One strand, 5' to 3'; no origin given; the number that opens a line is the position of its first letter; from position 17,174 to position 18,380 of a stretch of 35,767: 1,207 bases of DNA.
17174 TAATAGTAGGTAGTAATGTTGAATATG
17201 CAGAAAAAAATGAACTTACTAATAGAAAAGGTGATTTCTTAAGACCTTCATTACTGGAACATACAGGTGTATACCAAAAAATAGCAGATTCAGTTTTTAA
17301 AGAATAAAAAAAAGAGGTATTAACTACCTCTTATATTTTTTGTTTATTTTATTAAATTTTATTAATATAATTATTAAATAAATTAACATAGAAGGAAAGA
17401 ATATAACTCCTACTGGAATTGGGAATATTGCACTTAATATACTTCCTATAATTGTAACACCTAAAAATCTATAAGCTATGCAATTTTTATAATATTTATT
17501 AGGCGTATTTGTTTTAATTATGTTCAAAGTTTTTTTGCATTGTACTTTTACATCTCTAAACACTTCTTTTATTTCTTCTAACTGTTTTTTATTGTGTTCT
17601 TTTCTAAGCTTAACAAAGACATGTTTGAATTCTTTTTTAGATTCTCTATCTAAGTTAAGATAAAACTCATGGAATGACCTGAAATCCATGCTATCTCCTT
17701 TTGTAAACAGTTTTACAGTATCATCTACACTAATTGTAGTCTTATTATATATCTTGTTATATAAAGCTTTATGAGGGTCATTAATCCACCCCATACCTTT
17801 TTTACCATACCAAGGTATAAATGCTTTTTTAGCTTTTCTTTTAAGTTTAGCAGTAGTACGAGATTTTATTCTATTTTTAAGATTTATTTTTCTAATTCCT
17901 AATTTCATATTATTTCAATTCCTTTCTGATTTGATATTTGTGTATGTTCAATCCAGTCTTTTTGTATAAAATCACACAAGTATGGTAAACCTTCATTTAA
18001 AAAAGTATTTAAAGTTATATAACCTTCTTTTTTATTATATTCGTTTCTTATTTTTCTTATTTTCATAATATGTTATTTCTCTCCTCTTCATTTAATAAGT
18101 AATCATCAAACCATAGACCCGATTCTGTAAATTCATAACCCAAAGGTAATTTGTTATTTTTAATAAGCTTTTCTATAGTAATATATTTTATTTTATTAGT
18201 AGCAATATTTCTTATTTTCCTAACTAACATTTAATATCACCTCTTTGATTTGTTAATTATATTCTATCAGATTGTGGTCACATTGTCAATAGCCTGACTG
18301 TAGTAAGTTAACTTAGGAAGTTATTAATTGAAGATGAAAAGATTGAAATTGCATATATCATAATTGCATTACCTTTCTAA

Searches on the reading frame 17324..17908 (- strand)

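Call 12: search_protein_families(library=pfam, proteins=[window:17324-17908:-], max_evalue=0.1)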
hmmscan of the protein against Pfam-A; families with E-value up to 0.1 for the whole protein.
window:17324-17908:- (194 aa): 1 family
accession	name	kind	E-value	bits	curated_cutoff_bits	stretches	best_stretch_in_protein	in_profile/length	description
PF20990.2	DUF2207_C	-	0.023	14.8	33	1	86-182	81-179/247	Predicted membrane protein (DUF2207) C-terminal domain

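Call 13: search_protein_families(library=phrogs, proteins=[window:17324-17908:-], max_evalue=0.01)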
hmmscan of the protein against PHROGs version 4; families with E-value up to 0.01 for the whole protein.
window:17324-17908:- (194 aa): 5 families
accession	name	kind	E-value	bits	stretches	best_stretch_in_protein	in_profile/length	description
phrog_10934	-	unknown function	5.4e-27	94.9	1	1-70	1-70/103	-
phrog_29766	-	unknown function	2.6e-24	86.5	1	1-73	1-73/149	-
phrog_3374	-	unknown function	4.6e-23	83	1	1-68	1-68/268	-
phrog_4721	-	unknown function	3.3e-21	76.8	1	1-70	1-70/304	-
phrog_17596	-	unknown function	6.3e-07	30.3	1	34-103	2-67/196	-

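Call 103: search_protein_families(library=ncbifam, proteins=[window:17324-17908:-], max_evalue=0.01)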
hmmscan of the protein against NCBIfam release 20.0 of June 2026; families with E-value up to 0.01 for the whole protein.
window:17324-17908:- (194 aa): 1 family
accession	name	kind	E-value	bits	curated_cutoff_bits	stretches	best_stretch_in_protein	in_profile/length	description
TIGR00058.1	Hemerythrin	subfamily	0.0059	17.2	131.85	0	78-118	10-49/115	hemerythrin family non-heme iron protein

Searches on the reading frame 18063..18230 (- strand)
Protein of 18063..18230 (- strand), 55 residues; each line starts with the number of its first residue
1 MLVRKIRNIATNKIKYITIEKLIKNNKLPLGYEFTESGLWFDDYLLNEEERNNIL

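Call 12: search_protein_families(library=pfam, proteins=[window:18063-18230:-], max_evalue=0.1)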
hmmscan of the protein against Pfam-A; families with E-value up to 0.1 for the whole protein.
window:18063-18230:- (55 aa): 0 families

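Call 13: search_protein_families(library=phrogs, proteins=[window:18063-18230:-], max_evalue=0.01)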
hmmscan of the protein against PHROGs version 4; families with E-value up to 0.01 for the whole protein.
window:18063-18230:- (55 aa): 0 families

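Call 89: find_homologous_proteins(query=window:18063-18230:-, max_evalue=0.01)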
Query window:18063-18230:- (55 aa): 6 proteins with E <= 0.01 among 6 candidates.
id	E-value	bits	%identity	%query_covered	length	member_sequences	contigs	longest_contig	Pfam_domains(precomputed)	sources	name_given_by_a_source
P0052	4.2e-26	106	93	100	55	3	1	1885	-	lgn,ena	-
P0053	3.0e-25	104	91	100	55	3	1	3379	-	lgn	-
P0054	3.4e-24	100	89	100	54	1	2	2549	-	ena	-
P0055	1.2e-22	96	85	100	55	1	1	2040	-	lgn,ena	-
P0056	3.2e-20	88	75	100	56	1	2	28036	-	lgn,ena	-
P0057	2.8e-16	76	65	100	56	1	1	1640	-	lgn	-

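Call 97: predict_structure(alignment_id=A5)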
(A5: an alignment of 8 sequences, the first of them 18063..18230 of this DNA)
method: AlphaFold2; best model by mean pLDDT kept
length: 55 residues; sequences in the alignment: 8
mean_pLDDT: 93.5   pTM: 0.75
mean pLDDT of the five models: 93.5, 92.1, 92.2, 91.8, 88.9
residues with pLDDT >= 90: 51; 70-90: 4; 50-70: 0; < 50: 0
segments of 3 or more residues with pLDDT < 50: none
pLDDT, mean of each block of 10 residues (from residue 1): 95 95 93 89 95 93
secondary structure, 60 per line:
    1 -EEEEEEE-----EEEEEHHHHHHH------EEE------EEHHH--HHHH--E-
elements in order: E2-8 E14-18 H19-25 E32-34 H48-51

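Call 100: fold_search(model_id=the predicted structure, library=pdb)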
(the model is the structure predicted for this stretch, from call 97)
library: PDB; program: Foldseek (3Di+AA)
matches with E <= 10: 42; with E <= 0.001: 0
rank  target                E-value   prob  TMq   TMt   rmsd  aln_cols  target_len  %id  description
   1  3bmb_A                2.0e+00  0.16  0.28  0.12   1.4        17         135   24  Crystal structure of a new RNA polymerase interacting protein (released 2008-10-28)
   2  7yqo_A                2.9e+00  0.25  0.39  0.06   2.9        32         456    9  Xcc Nicotinamide Phosphoribosyltransferase (released 2024-02-14)
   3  8xxt_I                3.8e+00  0.20  0.43  0.05   3.0        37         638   14  ASFV RNAP M1249L C-tail occupied complex2 (MCOC2) (released 2025-01-22)
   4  7z4b_DU               4.0e+00  0.03  0.23  0.09   8.7        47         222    6  Bacteriophage SU10 virion (C1) (released 2022-12-28)
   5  7yqr_B                4.3e+00  0.12  0.31  0.05   2.9        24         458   12  Crystal Structure of Xcc NAMPT and its complex with NAM (released 2024-02-14)
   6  9bcx_5                5.5e+00  0.14  0.47  0.06   3.5        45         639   20  Cryo-EM structure of the S. cerevisiae ORC-Cdc6-Mcm2-7-DNA complex with a fully closed Mcm2-Mcm5 DNA entry gate (released 2025-01-01)
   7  3ihp_B                5.9e+00  0.04  0.24  0.02  13.5        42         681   24  Covalent Ubiquitin-Usp5 Complex (released 2009-12-29)
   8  7z47_A                5.9e+00  0.03  0.26  0.08   4.9        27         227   11  Tail of bacteriophage SU10 (released 2022-08-10)
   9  9e2w_5                6.3e+00  0.10  0.41  0.05   6.3        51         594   18  Cryo-EM structure of yeast CMG helicase stalled at G4-containing DNA template, state 1 (released 2025-03-26)
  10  6hiw_DB               6.7e+00  0.16  0.52  0.03   3.0        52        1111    8  Cryo-EM structure of the Trypanosoma brucei mitochondrial ribosome - This entry contains the complete small mitoribos (released 2018-09-26)
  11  7uv9_K                7.1e+00  0.12  0.43  0.07   3.7        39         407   13  KDM2A-nucleosome structure stabilized by H3K36C-UNC8015 covalent conjugate (released 2023-02-22)
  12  8f8y_A                7.1e+00  0.08  0.35  0.06   3.7        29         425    3  PHF2 (PHD+JMJ) in Complex with VRK1 N-Terminal Peptide (released 2023-01-18)
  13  7tw0_A                7.1e+00  0.06  0.25  0.02   1.1        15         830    0  Cryo-EM structure of human band 3-protein 4.2 complex in vertical conformation (released 2022-06-08)
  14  3dt4_C                7.1e+00  0.06  0.35  0.05   6.1        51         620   22  The structure of rat cytosolic PEPCK in complex with oxalate and GTP (released 2008-08-26)
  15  2g5x                  7.1e+00  0.04  0.26  0.07   3.8        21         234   19  Crystal structure of lychnin a type 1 Ribosome Inactivating Protein (RIP) (released 2007-03-06)
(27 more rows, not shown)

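Call 103: search_protein_families(library=ncbifam, proteins=[window:18063-18230:-], max_evalue=0.01)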
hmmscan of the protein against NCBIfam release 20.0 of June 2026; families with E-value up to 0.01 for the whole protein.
window:18063-18230:- (55 aa): 0 families
